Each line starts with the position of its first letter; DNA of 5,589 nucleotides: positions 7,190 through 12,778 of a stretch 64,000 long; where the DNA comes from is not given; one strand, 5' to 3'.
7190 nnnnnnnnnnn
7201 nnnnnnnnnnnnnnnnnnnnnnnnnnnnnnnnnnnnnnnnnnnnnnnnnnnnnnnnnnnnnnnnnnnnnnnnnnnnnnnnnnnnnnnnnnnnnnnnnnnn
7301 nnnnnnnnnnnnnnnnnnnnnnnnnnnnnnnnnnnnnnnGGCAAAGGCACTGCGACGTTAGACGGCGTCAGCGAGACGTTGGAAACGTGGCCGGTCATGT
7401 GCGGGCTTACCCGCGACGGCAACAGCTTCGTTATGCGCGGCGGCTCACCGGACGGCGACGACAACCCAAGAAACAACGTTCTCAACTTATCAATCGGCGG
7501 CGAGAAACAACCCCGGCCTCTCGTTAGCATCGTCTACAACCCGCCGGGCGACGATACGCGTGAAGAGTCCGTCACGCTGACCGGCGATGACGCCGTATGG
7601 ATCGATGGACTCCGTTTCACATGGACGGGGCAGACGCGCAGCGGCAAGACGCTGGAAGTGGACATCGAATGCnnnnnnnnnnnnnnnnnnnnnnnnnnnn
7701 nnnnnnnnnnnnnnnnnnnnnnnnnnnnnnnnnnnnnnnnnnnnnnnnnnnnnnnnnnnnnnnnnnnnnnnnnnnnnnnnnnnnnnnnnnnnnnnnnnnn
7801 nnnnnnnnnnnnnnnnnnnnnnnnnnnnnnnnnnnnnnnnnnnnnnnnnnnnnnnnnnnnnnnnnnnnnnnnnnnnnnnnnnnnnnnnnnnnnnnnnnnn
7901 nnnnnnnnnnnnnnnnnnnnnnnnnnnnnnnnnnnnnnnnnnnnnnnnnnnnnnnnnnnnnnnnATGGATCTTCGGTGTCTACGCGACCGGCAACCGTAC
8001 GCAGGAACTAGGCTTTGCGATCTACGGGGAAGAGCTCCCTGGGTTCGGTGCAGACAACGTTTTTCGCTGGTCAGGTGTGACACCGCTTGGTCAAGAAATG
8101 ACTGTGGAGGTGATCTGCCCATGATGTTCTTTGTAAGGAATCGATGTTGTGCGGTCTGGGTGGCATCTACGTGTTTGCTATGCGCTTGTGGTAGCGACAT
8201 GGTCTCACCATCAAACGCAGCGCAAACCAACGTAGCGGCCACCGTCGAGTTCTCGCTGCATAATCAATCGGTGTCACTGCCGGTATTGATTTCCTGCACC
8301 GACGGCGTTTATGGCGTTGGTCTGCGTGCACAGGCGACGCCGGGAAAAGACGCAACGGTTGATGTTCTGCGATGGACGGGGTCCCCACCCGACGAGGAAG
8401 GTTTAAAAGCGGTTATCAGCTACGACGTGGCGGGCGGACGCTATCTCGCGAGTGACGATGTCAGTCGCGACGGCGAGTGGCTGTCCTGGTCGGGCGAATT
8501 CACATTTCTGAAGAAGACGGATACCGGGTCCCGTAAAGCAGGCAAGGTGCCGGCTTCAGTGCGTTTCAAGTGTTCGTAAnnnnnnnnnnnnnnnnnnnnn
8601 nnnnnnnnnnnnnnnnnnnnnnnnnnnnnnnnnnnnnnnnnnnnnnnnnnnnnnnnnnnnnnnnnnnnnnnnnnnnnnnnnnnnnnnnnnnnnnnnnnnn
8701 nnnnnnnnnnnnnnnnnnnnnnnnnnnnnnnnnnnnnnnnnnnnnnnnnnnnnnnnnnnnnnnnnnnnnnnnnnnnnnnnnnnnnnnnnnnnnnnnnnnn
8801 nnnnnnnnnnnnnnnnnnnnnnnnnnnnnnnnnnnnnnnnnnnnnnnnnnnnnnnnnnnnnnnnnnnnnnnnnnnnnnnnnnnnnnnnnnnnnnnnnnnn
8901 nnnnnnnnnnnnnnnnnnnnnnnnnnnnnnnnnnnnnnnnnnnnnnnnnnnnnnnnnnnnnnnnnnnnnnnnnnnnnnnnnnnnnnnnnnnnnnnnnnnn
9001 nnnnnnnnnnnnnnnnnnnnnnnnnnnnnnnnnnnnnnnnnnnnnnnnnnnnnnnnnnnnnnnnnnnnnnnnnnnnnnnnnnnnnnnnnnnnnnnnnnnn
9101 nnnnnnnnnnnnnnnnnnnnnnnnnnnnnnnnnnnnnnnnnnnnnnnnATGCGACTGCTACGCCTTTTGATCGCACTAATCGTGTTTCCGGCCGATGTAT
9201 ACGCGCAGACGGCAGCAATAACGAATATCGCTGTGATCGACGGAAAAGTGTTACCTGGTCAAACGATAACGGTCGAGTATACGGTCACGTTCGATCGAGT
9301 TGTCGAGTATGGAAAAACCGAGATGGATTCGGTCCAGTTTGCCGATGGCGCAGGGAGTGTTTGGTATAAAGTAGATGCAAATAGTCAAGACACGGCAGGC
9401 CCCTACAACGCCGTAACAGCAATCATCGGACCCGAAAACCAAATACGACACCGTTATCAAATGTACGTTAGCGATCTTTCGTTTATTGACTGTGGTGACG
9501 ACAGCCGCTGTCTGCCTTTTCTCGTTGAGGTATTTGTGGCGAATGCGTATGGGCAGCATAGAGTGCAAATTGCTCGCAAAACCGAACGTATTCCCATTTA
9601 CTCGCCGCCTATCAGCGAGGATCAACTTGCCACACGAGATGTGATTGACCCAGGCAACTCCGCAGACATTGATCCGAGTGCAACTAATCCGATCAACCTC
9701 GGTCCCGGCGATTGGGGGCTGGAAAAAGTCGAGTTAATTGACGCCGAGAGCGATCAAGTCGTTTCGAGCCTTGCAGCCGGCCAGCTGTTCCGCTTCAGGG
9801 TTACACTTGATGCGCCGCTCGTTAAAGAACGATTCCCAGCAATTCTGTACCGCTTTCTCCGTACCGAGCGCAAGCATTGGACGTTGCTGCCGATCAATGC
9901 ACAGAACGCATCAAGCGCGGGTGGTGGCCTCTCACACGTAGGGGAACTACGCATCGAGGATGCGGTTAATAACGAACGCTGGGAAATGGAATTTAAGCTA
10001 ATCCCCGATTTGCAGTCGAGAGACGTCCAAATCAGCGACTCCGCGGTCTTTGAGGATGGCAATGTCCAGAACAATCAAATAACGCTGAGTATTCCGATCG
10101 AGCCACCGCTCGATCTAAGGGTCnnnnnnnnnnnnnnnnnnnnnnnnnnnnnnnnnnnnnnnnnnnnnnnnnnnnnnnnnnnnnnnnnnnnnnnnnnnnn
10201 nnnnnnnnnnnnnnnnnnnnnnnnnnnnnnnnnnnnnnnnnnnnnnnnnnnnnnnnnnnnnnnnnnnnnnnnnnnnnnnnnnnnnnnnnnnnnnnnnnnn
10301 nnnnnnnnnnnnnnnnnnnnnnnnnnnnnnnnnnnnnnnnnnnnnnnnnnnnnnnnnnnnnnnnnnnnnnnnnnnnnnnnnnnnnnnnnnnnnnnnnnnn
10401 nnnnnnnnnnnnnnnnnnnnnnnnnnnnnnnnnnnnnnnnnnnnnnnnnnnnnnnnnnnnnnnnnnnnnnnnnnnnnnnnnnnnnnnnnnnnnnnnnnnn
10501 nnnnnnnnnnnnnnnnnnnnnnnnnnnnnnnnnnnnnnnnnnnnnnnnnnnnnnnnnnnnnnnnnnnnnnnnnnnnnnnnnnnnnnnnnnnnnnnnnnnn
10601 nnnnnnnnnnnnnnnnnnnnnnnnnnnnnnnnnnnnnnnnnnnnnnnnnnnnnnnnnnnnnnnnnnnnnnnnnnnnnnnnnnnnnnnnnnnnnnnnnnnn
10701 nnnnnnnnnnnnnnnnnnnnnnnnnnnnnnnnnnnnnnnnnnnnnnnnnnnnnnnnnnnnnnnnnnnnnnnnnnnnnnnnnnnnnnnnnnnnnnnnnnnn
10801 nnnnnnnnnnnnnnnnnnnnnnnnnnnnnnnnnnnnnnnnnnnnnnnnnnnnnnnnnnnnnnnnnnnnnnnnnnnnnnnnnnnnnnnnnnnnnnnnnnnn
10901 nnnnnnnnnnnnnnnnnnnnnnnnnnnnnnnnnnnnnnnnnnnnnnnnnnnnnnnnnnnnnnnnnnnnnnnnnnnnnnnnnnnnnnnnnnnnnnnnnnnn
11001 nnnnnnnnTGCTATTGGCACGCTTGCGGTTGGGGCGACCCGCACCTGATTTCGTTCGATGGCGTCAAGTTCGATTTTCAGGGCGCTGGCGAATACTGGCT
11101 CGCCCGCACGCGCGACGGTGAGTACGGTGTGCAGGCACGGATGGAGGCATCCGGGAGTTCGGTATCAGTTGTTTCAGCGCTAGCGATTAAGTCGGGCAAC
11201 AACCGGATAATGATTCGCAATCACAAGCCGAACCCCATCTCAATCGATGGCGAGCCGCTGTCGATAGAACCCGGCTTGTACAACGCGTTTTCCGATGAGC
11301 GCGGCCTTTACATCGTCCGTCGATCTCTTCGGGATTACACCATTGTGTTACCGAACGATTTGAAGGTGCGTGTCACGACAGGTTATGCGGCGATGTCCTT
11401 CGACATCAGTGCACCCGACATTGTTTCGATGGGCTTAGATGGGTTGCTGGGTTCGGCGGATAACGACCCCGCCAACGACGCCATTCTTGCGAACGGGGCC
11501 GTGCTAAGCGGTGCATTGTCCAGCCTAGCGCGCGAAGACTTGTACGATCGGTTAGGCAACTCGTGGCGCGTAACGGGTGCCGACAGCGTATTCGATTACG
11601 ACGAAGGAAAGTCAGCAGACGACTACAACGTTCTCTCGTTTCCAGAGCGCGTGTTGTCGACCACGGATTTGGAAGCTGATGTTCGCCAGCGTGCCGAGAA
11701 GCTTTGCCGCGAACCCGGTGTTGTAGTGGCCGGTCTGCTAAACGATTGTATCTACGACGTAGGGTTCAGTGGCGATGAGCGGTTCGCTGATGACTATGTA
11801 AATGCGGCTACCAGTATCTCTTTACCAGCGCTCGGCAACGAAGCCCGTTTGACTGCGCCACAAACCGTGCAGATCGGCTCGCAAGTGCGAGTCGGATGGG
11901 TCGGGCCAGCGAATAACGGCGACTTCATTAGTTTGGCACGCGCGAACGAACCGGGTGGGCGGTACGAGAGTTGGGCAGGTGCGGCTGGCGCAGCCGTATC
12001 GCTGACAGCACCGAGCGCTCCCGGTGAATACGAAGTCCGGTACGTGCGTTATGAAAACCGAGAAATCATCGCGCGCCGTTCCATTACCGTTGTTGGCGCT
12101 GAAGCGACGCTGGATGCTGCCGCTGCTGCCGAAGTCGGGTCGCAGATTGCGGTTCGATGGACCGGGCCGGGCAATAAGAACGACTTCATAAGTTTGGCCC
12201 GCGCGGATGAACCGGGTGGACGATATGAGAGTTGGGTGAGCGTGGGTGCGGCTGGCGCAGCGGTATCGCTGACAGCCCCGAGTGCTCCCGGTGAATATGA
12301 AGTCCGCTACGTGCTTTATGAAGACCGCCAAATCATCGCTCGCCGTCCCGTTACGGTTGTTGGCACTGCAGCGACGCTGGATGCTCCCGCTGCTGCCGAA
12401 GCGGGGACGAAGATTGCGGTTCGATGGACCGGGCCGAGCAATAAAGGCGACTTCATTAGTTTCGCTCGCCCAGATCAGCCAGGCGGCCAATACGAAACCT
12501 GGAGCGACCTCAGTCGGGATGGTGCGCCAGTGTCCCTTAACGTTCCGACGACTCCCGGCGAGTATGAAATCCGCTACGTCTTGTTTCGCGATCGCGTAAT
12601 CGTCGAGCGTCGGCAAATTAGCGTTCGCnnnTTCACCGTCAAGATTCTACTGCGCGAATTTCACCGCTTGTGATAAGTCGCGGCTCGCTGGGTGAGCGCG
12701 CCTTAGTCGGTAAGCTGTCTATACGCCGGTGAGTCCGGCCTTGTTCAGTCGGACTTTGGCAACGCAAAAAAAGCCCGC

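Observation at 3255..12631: ECF sigma + TPR Ser/Thr kinase module facing a six-gene operon of exported proteins with no recognisable function (best candidate for an undescribed system)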

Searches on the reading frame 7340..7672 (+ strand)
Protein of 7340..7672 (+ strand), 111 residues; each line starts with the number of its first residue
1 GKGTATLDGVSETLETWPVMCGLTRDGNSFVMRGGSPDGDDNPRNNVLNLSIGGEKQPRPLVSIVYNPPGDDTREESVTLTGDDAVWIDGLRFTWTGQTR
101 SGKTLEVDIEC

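Call 105: search_solved_structures(query=A9, max_evalue=10, show_alignments=2)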
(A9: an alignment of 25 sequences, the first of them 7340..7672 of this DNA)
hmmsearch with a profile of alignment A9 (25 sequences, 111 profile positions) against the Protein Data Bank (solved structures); distinct sequences matched with E-value up to 10: 10.
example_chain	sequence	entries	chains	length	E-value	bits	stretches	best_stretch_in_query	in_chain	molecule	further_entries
4xin_A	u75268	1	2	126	4.5e-05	27.4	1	2-110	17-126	LpqH orthologue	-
9n5z_B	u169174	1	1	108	0.044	17.7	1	2-73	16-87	light chain antibody Fab AMB38310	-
9n30_A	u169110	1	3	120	0.15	16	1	3-70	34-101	LM2379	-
5erp_A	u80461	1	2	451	0.31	15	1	8-62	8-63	Desmocollin-2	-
4zjm_A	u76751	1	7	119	0.35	14.8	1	5-110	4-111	Lipoprotein LpqH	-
7fds_A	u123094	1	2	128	0.39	14.7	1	5-110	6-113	Lipoprotein LpqH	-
7a7d_a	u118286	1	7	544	0.45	14.5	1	8-62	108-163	Desmocollin-2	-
6ek2_H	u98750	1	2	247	0.66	13.9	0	16-56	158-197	SINGLE CHAIN FV FRAGMENT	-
7dc0_A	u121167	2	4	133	0.89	13.5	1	50-86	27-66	Lectin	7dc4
6x05_K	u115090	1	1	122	0.99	13.4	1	38-92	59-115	VHH-SAN4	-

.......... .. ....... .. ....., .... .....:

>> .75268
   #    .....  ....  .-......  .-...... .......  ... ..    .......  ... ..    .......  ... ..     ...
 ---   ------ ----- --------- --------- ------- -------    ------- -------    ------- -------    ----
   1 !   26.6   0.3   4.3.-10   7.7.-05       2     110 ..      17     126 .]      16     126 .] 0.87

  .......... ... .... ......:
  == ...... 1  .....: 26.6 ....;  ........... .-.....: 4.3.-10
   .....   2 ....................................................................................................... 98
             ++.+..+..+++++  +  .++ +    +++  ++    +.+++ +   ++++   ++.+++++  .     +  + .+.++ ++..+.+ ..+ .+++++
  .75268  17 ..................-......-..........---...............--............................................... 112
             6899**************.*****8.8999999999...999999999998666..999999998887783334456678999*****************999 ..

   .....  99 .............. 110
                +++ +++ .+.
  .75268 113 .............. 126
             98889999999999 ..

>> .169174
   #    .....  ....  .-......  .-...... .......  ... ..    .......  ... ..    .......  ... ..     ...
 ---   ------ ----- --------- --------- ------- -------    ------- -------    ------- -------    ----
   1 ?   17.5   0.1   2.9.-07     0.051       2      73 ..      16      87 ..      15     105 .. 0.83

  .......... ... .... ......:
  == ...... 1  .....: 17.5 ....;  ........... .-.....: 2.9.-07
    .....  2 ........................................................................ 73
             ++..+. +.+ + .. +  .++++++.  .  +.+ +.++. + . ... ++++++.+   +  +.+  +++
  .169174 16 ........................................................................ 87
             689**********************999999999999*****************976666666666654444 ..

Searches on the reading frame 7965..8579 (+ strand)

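Call 4: search_protein_families(library=pfam, proteins=[window:7965-8579:+], max_evalue=0.1)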
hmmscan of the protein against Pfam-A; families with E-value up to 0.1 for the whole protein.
window:7965-8579:+ (204 aa): 0 families

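Call 5: search_protein_families(library=ncbifam, proteins=[window:7965-8579:+], max_evalue=0.1)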
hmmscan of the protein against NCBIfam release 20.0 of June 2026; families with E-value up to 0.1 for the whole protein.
window:7965-8579:+ (204 aa): 1 family
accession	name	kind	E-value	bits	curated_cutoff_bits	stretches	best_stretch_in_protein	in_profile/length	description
TIGR03502.1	lipase_Pla1_cef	subfamily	0.077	11.1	383.9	1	64-115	8-66/790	VolA/Pla-1 family phospholipase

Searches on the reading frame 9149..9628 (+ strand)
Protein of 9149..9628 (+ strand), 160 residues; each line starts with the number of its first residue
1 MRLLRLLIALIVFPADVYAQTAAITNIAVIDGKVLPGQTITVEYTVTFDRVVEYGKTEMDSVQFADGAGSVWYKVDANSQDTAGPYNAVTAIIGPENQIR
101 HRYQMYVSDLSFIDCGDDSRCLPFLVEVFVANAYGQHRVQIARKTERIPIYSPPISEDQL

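Call 72: search_protein_families(library=pfam, proteins=[window:9149-9628:+], max_evalue=1)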
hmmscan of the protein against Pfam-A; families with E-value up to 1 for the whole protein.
window:9149-9628:+ (160 aa): 1 family
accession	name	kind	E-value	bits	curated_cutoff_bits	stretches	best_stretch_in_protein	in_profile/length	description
PF25549.1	DUF7927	-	0.095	13.4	31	1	26-68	72-114/132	Domain of unknown function (DUF7927)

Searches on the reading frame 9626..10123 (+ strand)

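Call 72: search_protein_families(library=pfam, proteins=[window:9626-10123:+], max_evalue=1)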
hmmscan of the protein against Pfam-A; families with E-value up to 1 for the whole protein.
window:9626-10123:+ (166 aa): 2 families
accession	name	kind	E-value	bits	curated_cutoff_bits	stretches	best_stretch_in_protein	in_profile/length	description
PF10847.13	DUF2656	-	0.058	13.9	28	1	5-41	88-124/141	Protein of unknown function (DUF2656)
PF22127.1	NtdA_N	-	0.11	12.7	27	0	107-121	27-41/66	NTD biosynthesis operon protein NtdA, N-terminal domain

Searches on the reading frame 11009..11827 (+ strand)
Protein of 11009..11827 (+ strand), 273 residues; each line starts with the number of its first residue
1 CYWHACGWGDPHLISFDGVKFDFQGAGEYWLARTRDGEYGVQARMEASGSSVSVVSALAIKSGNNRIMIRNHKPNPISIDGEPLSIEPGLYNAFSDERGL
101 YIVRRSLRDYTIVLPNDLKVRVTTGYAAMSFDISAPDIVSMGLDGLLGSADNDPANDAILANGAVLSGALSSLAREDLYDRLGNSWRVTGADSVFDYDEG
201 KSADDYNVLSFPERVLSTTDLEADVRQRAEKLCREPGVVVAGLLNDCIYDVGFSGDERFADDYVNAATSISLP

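Call 40: find_related_loci(query=A4, collection=genome_contigs, flank=10000)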
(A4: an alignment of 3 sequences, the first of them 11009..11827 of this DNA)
Query A4 (273 aa) in genome_contigs; peptide patterns used: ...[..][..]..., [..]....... (x = any residue, [..] = any of these).
102 stretches matched a pattern; 21 encode a relative of the query (tblastn E <= 1e-3); 21 distinct loci.
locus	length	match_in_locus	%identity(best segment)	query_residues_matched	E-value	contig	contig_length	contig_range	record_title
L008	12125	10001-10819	97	1-273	9e-178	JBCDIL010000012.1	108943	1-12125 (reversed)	MAG: Pseudomonadota bacterium isolate P01_H01_bin.179 k141_2650894_length_108943_cov_22.3081, whole genome shotgun seque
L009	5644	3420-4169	32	9-264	8e-33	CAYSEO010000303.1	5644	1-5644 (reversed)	MAG TPA_asm: uncultured bacterium isolate SRP128890_co1_105 genome assembly, contig: NODE_19150_length_5644_cov_4.954733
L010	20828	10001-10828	30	2-271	3e-31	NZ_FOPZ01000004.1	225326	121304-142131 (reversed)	Halorubrum aquaticum strain CGMCC 1.6377, whole genome shotgun sequence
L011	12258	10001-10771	30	9-273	3e-29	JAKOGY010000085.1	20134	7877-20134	Dolichospermum sp. ST_sed8 NODE_85_length_20134_cov_6.425637, whole genome shotgun sequence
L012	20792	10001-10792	31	8-260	6e-27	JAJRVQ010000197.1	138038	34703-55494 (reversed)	MAG: Acidobacteria bacterium isolate Dive96_bin10.49 k141_5284833, whole genome shotgun sequence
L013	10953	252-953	32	12-252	4e-26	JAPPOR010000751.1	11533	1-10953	MAG: Myxococcales bacterium isolate SB9154_S3_bin_3 NODE_748_length_11533_cov_16.5133, whole genome shotgun sequence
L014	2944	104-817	32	6-238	8e-26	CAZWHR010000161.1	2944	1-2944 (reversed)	MAG TPA_asm: uncultured archaeon isolate SRP185896_co1_345 genome assembly, contig: NODE_56673_length_2944_cov_4.233991,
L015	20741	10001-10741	30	8-266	3e-25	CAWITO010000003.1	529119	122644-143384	MAG: uncultured Acidobacteriaceae bacterium isolate MFD09671.bin.1.43 genome assembly, contig: contig_19517, whole genom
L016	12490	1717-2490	28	9-265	2e-24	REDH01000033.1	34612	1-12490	MAG: Deltaproteobacteria bacterium isolate GEM2.Bin10 NODE_1152_length_34612_cov_13.7333, whole genome shotgun sequence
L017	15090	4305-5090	33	9-270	2e-23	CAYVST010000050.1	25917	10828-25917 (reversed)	MAG TPA_asm: uncultured Alteromonas sp. isolate SRP268394_co2_176 genome assembly, contig: NODE_2743_length_25917_cov_20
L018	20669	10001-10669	30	8-257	3e-21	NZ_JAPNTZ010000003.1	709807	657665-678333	Paractinoplanes pyxinae strain Pm04-4 3, whole genome shotgun sequence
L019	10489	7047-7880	28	9-263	5e-21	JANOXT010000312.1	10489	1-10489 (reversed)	MAG: Lysobacterales bacterium isolate VAR_35_metabat_170 VAR_35_k141_1340830, whole genome shotgun sequence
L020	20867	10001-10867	29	9-266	2e-20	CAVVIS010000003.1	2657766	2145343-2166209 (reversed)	MAG: Blastocatellia bacterium isolate MFD01916.bin.1.77 genome assembly, contig: contig_4999, whole genome shotgun seque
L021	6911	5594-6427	27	9-263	2e-20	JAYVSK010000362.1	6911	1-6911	MAG: Lysobacter sp. isolate GL74_DN_concoct_234_sub GL74_DN_concoct_234_sub_361, whole genome shotgun sequence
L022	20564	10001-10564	35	9-197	9e-20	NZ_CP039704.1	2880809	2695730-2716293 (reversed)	Hankyongella ginsenosidimutans strain W1-2-3 chromosome, complete genome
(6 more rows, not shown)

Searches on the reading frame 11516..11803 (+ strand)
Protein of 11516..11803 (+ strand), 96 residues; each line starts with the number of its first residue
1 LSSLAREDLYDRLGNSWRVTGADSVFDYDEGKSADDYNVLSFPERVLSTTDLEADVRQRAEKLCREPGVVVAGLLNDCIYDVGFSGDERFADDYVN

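Call 72: search_protein_families(library=pfam, proteins=[window:11516-11803:+], max_evalue=1)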
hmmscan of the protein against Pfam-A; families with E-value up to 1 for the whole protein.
window:11516-11803:+ (96 aa): 1 family
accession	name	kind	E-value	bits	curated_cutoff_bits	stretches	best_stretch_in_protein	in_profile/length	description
PF06534.19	RGM_C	-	0.064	12.8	27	1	43-91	174-222/237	Repulsive guidance molecule (RGM) C-terminal domain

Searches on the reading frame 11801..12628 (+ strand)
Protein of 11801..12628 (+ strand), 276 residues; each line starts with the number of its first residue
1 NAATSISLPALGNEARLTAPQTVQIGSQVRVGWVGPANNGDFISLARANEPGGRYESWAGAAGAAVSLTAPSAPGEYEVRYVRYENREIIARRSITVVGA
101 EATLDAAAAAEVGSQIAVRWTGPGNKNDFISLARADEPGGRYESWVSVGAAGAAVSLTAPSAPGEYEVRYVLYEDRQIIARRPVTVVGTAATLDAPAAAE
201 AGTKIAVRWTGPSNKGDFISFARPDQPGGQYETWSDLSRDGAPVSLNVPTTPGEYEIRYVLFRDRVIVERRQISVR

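Call 72: search_protein_families(library=pfam, proteins=[window:11801-12628:+], max_evalue=1)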
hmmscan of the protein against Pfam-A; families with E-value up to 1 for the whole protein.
window:11801-12628:+ (276 aa): 9 families
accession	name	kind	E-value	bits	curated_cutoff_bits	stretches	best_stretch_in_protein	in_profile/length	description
PF24318.1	DUF7490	-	4.6e-07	29.9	27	1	244-276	72-103/106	Domain of unknown function (DUF7490)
PF16158.11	N_BRCA1_IG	-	0.0037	18.2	28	0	153-175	71-93/108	Ig-like domain from next to BRCA1 gene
PF02312.22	CBF_beta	-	0.0047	17.1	25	0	254-272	24-42/167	Core binding factor beta subunit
PF16403.11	Bact_surface_Ig-like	-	0.0092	16.5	27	0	72-97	44-71/71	Bacterial surface protein, Ig-like domain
PF04151.21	PPC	-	0.015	16.6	25.9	0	199-258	9-67/70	Bacterial pre-peptidase C-terminal domain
PF20670.3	DUF6816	-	0.016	15.2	26.8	1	74-121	52-98/218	Domain of unknown function (DUF6816)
PF16967.11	TcfC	-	0.049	13.6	29.4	0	162-182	42-62/68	E-set like domain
PF16816.10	DotD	-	0.076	13.6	27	0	10-39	29-56/121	DotD protein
PF18614.7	RNase_II_C_S1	-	0.16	12.3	26.6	0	8-31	19-42/59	RNase II-type exonuclease C-terminal S1 domain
